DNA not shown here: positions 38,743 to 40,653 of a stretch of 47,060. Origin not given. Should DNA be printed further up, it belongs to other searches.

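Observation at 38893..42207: Tandem pair of diverged paralogs encoding large Gly/Ala-rich polytopic membrane proteins of no recognisable family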

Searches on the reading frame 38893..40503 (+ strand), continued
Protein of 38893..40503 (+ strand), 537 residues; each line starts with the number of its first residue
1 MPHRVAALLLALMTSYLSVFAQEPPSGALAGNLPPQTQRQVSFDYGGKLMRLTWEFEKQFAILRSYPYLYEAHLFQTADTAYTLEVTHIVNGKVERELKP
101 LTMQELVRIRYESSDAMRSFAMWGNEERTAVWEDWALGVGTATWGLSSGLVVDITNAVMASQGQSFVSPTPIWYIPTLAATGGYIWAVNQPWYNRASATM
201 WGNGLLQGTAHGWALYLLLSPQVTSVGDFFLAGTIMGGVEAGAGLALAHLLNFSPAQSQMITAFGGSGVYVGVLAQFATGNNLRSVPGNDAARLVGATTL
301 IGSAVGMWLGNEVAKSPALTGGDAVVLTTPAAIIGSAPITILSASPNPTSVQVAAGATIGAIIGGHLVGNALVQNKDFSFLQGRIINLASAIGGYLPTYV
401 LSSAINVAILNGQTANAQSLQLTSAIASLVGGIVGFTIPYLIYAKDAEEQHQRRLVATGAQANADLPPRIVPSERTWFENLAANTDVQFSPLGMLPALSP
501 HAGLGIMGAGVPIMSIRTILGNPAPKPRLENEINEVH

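Call 32: find_encoding_contigs(protein=P0055, flank=8000, max_places=3)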
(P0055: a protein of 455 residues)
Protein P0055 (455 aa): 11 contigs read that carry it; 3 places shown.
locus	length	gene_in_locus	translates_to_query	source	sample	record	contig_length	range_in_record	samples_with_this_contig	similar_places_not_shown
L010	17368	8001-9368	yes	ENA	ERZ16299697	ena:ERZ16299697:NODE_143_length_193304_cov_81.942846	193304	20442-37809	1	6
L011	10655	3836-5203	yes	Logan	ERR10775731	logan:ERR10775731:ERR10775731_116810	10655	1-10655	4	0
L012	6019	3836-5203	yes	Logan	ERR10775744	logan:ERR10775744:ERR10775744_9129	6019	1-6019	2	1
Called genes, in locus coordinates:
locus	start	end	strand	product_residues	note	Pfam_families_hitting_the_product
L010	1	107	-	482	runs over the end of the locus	PF01225:Mur_ligase, PF08245:Mur_ligase_M, PF02875:Mur_ligase_C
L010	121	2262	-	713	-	PF03717:PBP_dimer, PF00905:Transpeptidase, PF03793:PASTA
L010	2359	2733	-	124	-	PF19579:FtsL_2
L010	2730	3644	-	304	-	PF01795:Methyltransf_5, PF01728:FtsJ (weak)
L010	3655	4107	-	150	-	PF02381:MraZ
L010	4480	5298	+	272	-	PF19576:Acyltransf_2, PF01553:Acyltransferase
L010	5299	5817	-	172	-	PF01782:RimM, PF24986:PRC_RimM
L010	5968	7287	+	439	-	PF16153:DUF4861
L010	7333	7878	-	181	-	PF00578:AhpC-TSA (weak), PF00255:GSHPx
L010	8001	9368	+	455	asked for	-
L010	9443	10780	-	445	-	PF02812:ELFV_dehydrog_N, PF00208:ELFV_dehydrog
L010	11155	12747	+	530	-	PF01855:POR_N, PF02776:TPP_enzyme_N (faint), PF02775:TPP_enzyme_C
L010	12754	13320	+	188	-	PF01558:POR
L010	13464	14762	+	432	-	PF00501:AMP-binding, PF14535:AMP-binding_C_2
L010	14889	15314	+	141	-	PF01842:ACT (weak), PF13840:ACT_7 (faint), PF19571:ACT_8, PF22629:ACT_AHAS_ss (faint)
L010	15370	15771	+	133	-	PF03061:4HBT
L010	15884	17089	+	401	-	PF00155:Aminotran_1_2, PF12897:Asp_aminotransf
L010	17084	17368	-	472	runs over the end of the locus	PF01408:GFO_IDH_MocA, PF19051:GFO_IDH_MocA_C2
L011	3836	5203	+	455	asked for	-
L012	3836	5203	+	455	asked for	-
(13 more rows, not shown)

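Call 39: find_homologous_proteins(query=A2, max_evalue=0.00001)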
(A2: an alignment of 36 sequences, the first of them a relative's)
Query A2 (36 sequences) (455 aa, profile of the alignment): 18 proteins with E <= 0.00001 among 8000 candidates.
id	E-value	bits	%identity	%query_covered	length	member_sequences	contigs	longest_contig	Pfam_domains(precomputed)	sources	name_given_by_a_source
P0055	6.9e-146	504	100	100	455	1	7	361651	-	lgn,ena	-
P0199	1.1e-136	474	54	99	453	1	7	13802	-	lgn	-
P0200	1.5e-136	474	56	99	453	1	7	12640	-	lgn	-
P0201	1.1e-135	471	55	95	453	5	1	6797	-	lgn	-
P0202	5.2e-135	469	74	100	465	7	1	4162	-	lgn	-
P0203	5.3e-135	469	55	99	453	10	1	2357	-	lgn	-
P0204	5.3e-134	465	67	99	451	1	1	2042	-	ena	-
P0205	5.9e-134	465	68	96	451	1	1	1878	-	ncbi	-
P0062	7.2e-134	465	38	99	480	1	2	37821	-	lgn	-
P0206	1.1e-132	461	55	99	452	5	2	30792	-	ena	-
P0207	9.8e-132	458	55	99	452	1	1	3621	-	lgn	-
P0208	2.6e-130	453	56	99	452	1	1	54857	-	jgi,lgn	-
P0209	5.6e-122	426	39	99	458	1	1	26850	-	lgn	-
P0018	3.4e-121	423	24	88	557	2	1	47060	-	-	-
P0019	2.6e-120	420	24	88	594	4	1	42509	-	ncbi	ncbi:MAG: hypothetical protein ACOVSW_11575 [Candidatus Kapaibacteriota bacterium]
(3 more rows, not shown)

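Call 41: find_related_loci(query=A1, collection=genome_contigs, flank=8000)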
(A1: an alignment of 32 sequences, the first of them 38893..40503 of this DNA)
Query A1 (537 aa) in genome_contigs; peptide patterns used: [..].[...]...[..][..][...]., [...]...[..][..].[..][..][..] (x = any residue, [..] = any of these).
107 stretches matched a pattern; 9 encode a relative of the query (tblastn E <= 1e-3); 7 distinct loci.
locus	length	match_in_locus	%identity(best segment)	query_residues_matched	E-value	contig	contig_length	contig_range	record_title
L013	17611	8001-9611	93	1-537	0e+0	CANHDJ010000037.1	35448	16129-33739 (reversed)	MAG: Ignavibacteria bacterium isolate RE-18aug17-109 genome assembly, contig: RE-18aug17-C1368, whole genome shotgun seq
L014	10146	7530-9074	69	1-521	0e+0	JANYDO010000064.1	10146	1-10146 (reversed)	MAG: Candidatus Kapaibacterium sp. isolate 336R_metabinner_7 336R_k141_205309, whole genome shotgun sequence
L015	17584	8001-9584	59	18-524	0e+0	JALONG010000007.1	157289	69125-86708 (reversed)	MAG: Candidatus Kapaibacterium sp. isolate Prado071 scaffold_98, whole genome shotgun sequence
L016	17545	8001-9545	64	19-535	0e+0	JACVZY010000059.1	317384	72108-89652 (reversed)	MAG: Ignavibacteria bacterium isolate Clear-D13 NODE_32_length_317384_cov_9.234813, whole genome shotgun sequence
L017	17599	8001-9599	58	1-535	0e+0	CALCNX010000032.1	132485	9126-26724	MAG TPA_asm: uncultured bacterium isolate SRR6231133_bin.11_CONCOCT_v1.1_MAG genome assembly, contig: ERZ650265.24, whol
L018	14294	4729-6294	42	8-522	1e-121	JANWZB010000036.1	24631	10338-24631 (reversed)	MAG: Candidatus Kapaibacterium sp. isolate SKYG85 NODE_36_length_24631_cov_4.054981, whole genome shotgun sequence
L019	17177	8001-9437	32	32-532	9e-68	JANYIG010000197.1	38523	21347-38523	MAG: Candidatus Kapaibacterium sp. isolate GL140_2_metabinner_24 GL140_2_k141_1534486, whole genome shotgun sequence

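Call 48: search_protein_families(library=pfam, alignment_id=A2, max_evalue=1)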
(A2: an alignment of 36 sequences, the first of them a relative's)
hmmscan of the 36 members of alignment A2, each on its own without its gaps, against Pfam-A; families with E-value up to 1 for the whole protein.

A. member 1, P0055 (455 aa): 3 families
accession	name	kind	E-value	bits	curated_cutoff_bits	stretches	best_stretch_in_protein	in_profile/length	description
PF03253.19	UT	-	0.017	14.8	25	1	326-407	33-100/292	Urea transporter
PF20448.3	DUF6705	-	0.027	14.7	24.4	1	6-78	2-60/188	Family of unknown function (DUF6705)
PF09527.15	ATPase_gene1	-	0.058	13.9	26.6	0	357-379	5-27/54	Putative F0F1-ATPase subunit Ca2+/Mg2+ transporter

B. families by the number of members that match (of 36 scanned): 25 families
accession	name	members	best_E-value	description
PF13441.11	Gly-zipper_YMGG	1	8.9e-05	YMGG-like Gly-zipper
PF24429.1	CSLinker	1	0.0024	CSLinker motif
PF06772.16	LtrA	1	0.0094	Bacterial low temperature requirement A protein (LtrA)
PF22832.1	PsaO_TMD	1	0.012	PsaO transmembrane domain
PF11028.14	TMEM260-like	1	0.014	Protein O-mannosyl-transferase TMEM260-like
PF03253.19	UT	1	0.017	Urea transporter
PF18332.7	XRN1_D1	1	0.017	Exoribonuclease Xrn1 D1 domain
PF19381.4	DUF5956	1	0.017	Family of unknown function (DUF5956)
PF09925.14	DUF2157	1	0.02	Predicted membrane protein (DUF2157)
PF20448.3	DUF6705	1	0.027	Family of unknown function (DUF6705)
PF06066.16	SepZ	1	0.032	SepZ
PF14559.12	TPR_19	1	0.033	Tetratricopeptide repeat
PF09527.15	ATPase_gene1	1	0.058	Putative F0F1-ATPase subunit Ca2+/Mg2+ transporter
PF13488.11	Gly-zipper_Omp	1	0.099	Glycine zipper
PF12822.12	ECF_trnsprt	1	0.15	ECF transporter, substrate-specific component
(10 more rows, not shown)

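Call 49: search_protein_families(library=ncbifam, proteins=[L003:7466-8722:+, L003:8773-9942:+, L003:14152-15114:+], max_evalue=0.001)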
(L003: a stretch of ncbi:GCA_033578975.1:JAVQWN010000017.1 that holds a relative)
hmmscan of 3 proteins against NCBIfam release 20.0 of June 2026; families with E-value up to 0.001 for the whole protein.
L003:7466-8722:+ (418 aa): 0 families

L003:8773-9942:+ (389 aa): 12 families
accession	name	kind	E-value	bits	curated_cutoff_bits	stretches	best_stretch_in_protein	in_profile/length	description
TIGR04182.1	glyco_TIGR04182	equivalog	2.6e-30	105.8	325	1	17-241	2-215/293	S-layer glycoprotein N-glycosyltransferase AglJ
NF041391.1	DPhHxTase_Halo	equivalog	1e-25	90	375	1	24-222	4-188/213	dolichyl-phosphate hexose transferase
NF058614.1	PPMAGASynPpgS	equivalog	1.6e-18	66.9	370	1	18-215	3-195/226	polyprenyl-phospho-N-acetylgalactosaminyl synthase PpgS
TIGR04283.1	glyco_like_mftF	equivalog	6.5e-14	52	182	1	17-105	1-83/221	TIGR04283 family arsenosugar biosynthesis glycosyltransferase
NF010496.0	PRK13915.1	equivalog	7.1e-12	45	262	1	13-104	29-126/307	glucosyl-3-phosphoglycerate synthase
NF007482.0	PRK10073.1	equivalog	1e-09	37.9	423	1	13-107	4-98/334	glycosyltransferase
NF007986.1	PRK10714.1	equivalog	1.9e-09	37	529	1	15-131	6-127/316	undecaprenyl-phosphate 4-deoxy-4-formamido-L-arabinose transferase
TIGR03937.1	PgaC_IcaA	equivalog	8e-08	31.6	422.3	1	5-108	35-139/407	poly-beta-1,6-N-acetyl-D-glucosamine synthase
NF047588.1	GlcsyltransPgfSStrep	equivalog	9.6e-08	31.6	500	1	17-132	3-123/308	glycosyltransferase PgfS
TIGR03965.1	mycofact_glyco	equivalog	3.5e-07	29.5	280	1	6-104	65-164/467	mycofactocin biosynthesis glycosyltransferase MftF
NF041875.1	EPS_EpsD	equivalog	1e-06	28.4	370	1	17-133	1-118/325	exopolysaccharide biosynthesis glycosyltransferase EpsD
NF038302.1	EPS_HpsE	equivalog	1.9e-05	23.8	300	1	17-105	3-97/307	hormogonium polysaccharide biosynthesis glycosyltransferase HpsE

L003:14152-15114:+ (320 aa): 10 families
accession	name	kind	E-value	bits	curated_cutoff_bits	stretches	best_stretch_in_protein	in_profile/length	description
NF047588.1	GlcsyltransPgfSStrep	equivalog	1.6e-59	201.6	500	1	3-310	2-307/308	glycosyltransferase PgfS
NF007986.1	PRK10714.1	equivalog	1.3e-45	155.8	529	1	3-308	7-311/316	undecaprenyl-phosphate 4-deoxy-4-formamido-L-arabinose transferase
TIGR03937.1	PgaC_IcaA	equivalog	1.9e-10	40.3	422.3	1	2-98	45-135/407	poly-beta-1,6-N-acetyl-D-glucosamine synthase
NF041875.1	EPS_EpsD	equivalog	6.7e-09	35.6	370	1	4-147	1-143/325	exopolysaccharide biosynthesis glycosyltransferase EpsD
NF007482.0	PRK10073.1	equivalog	5.8e-08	32.1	423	1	2-111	6-104/334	glycosyltransferase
NF053739.1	GlytfEpsEBac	equivalog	7.6e-07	28.4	450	1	2-91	1-85/265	glycosyltransferase EpsE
NF047683.1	TeichurnBiosyTuaG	equivalog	8.3e-06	25.6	400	1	2-99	6-97/252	teichuronic acid biosynthesis protein TuaG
TIGR04242.1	nodulat_NodC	equivalog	9.9e-06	24.8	550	1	1-98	47-141/395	chitooligosaccharide synthase NodC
TIGR04283.1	glyco_like_mftF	equivalog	1.6e-05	24.6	182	1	4-113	1-97/221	TIGR04283 family arsenosugar biosynthesis glycosyltransferase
TIGR04009.1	wcaE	equivalog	0.00069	19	369.2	1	4-95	3-89/248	colanic acid biosynthesis glycosyltransferase WcaE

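Call 50: list_cluster_members(proteins=[L010:9443-10780:-, L010:2730-3644:-, P0062, P0208, P0209, P0053, P0054, P0094, P0143, P0174])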
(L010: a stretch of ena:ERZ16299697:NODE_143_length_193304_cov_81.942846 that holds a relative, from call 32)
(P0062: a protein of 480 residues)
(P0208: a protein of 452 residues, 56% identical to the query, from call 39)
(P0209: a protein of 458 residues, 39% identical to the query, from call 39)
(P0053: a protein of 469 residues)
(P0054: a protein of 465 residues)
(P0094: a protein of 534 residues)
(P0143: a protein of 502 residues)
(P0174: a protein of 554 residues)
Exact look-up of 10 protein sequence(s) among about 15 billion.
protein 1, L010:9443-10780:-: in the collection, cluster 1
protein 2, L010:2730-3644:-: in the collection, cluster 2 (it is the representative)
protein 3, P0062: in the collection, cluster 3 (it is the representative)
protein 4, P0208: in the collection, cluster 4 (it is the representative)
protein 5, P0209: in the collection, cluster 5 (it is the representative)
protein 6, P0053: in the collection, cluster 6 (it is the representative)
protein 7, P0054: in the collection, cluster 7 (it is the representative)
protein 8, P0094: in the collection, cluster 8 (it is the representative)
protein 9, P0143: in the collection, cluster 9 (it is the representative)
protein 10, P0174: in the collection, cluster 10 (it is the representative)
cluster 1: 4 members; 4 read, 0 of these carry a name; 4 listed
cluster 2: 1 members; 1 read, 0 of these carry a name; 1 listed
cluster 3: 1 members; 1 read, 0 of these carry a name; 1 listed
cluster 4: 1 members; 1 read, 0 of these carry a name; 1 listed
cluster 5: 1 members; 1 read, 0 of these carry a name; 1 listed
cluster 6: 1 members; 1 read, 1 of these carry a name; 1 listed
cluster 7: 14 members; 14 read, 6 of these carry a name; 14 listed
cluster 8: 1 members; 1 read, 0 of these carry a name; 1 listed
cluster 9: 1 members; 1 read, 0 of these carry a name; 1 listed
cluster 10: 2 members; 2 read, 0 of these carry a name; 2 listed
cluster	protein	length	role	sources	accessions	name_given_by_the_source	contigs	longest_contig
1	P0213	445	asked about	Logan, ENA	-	-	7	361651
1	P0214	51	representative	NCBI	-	-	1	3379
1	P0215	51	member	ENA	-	-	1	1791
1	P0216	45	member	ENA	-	-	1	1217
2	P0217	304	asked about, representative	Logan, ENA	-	-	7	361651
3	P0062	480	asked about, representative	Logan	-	-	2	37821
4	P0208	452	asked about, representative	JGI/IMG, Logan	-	-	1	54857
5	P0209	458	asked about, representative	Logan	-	-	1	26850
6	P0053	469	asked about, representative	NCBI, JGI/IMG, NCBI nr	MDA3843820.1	MAG: hypothetical protein PF588_05550 [Candidatus Kapabacteria bacterium] | hypothetical protein | hypothetical protein [Candidatus Kapabacteria bacterium]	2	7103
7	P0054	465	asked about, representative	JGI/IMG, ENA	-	hypothetical protein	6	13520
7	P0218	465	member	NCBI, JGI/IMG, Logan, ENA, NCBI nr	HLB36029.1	MAG TPA: hypothetical protein VJL31_05635 [Gemmatimonadales bacterium] | hypothetical protein | hypothetical protein [Gemmatimonadales bacterium]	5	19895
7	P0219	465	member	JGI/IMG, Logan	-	hypothetical protein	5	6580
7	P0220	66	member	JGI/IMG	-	hypothetical protein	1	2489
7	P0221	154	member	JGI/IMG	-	hypothetical protein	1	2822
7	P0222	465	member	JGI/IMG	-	hypothetical protein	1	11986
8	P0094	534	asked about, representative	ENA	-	-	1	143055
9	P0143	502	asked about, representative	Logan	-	-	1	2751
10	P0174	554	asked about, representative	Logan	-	-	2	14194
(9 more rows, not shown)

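Call 66: predict_structure(alignment_id=A3)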
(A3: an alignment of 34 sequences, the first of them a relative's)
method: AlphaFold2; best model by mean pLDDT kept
length: 455 residues; sequences in the alignment: 34
mean_pLDDT: 82.3   pTM: 0.66
mean pLDDT of the five models: 82.3, 79.1, 77.2, 76.4, 75.1
residues with pLDDT >= 90: 185; 70-90: 194; 50-70: 50; < 50: 26
segments of 3 or more residues with pLDDT < 50: 18-22, 109-112, 416-424, 453-455
pLDDT, mean of each block of 10 residues (from residue 1): 71 60 70 76 84 88 87 86 92 92 66 70 86 84 69 85 82 86 93 92 89 94 89 88 94 90 86 96 89 82 93 91 91 94 86 84 93 90 85 94 91 55 49 55 55 46
secondary structure, 60 per line:
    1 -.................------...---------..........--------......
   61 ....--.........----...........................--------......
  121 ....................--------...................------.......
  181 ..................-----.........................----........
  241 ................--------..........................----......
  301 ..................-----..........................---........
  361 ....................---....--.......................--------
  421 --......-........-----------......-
elements in order: H2-18 E25-27 E37-39 H40-46 E55-64 E67-75 E80-88 H89-106 H115-140 H149-167 H174-198 H204-228 H233-256 H265-290 H295-318 H324-349 H353-380 H384-387 H390-412 E423-428 H430-437 E449-454

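Call 68: fold_search(model_id=the predicted structure, library=pdb)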
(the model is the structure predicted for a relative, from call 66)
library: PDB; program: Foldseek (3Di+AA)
matches with E <= 10: 442; with E <= 0.001: 0
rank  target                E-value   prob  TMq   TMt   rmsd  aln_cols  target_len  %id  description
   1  9j72                  1.4e-01  0.21  0.15  0.15  23.5       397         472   13  Cryo-EM structure of URAT1 in complex with uric acid (released 2025-08-13)
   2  7zda_C                1.5e-01  0.16  0.14  0.12  26.6       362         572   18  IF(apo/asym) conformation of CydDC in ADP+Pi(CydC)/ATP(CydD) bound state (Dataset-2) (released 2023-04-19)
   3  7zdt_C                3.0e-01  0.14  0.14  0.11  26.6       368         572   16  Occ(apo/return) conformation of CydDC mutant (E500Q.C) in ATP(CydC) bound state (Dataset-18) (released 2023-04-19)
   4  8jf1                  3.1e-01  0.13  0.13  0.12  23.3       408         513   10  Human sodium-dependent vitamin C transporter 1 in an apo occluded state (released 2024-05-22)
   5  8wjh                  3.2e-01  0.33  0.21  0.20  23.6       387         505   14  Cryo-EM structure of OAT4 (released 2024-08-28)
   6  8vpb_A                4.4e-01  0.06  0.10  0.07  31.2       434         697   13  Cryo-EM structure of the ABC transporter PCAT1 bound with MgADP_Class_2 (released 2024-10-30)
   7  3vvo                  5.7e-01  0.25  0.23  0.23  13.0       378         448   14  Crystal structure of MATE in the bent conformation (released 2013-04-03)
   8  3qnj_B                7.1e-01  0.15  0.09  0.15  15.4       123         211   13  Crystal structure of the substrate binding domain of E.coli DnaK in complex with the antimicrobial peptide oncocin (released 2011-03-23)
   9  3dpp_B                7.1e-01  0.15  0.09  0.15  15.5       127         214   13  Crystal structure of the substrate binding domain of E. coli DnaK in complex with a long pyrrhocoricin-derived inhibit (released 2009-03-10)
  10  8dck_A                7.1e-01  0.06  0.10  0.08  26.5       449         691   11  Structure of hemolysin A secretion system HlyB/D complex, ATP-bound (released 2022-09-14)
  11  9xcb                  7.4e-01  0.18  0.21  0.23  20.3       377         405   14  cryoEM structure of G6PT monomer (released 2026-03-18)
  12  8et9                  8.1e-01  0.18  0.22  0.20  23.2       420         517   11  Cryo-EM structure of the organic cation transporter 2 in complex with 1-methyl-4-phenylpyridinium (released 2023-05-31)
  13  3dpo_B                8.1e-01  0.14  0.09  0.15  16.4       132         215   12  Crystal structure of the substrate binding domain of E. coli DnaK in complex with a short pyrrhocoricin-derived inhibi (released 2009-03-10)
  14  4r5j_B                8.5e-01  0.15  0.09  0.16  16.3       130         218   12  Crystal structure of the DnaK C-terminus (Dnak-SBD-A) (released 2014-09-10)
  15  6s7p                  8.5e-01  0.08  0.12  0.06  25.8       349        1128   15  Nucleotide bound ABCB4 (released 2019-12-25)
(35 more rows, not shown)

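Call 75: find_encoding_contigs(protein=P0094, flank=6000, max_places=1)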
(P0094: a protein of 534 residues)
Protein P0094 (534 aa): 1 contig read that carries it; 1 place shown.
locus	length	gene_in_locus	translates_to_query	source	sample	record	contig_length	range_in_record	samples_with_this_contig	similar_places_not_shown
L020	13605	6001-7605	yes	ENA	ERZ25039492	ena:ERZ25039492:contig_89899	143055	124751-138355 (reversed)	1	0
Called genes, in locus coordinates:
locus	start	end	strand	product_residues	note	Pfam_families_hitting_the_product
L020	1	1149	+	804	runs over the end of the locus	PF14522:Cytochrome_C7 (faint), PF09699:Paired_CXXCH_1 (faint), PF13435:Cytochrome_C554 (faint), PF13428:TPR_14 (faint), PF13646:HEAT_2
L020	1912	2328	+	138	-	-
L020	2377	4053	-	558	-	PF00924:MS_channel_2nd, PF21082:MS_channel_3rd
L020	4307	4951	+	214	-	-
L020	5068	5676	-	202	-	-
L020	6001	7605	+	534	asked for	-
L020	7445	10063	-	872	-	PF13860:FlgD_ig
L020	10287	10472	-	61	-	-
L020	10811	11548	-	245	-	-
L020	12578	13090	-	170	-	PF14686:fn3_3 (weak), PF13620:CarboxypepD_reg, PF13715:CarbopepD_reg_2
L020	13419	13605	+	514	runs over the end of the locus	PF06271:RDD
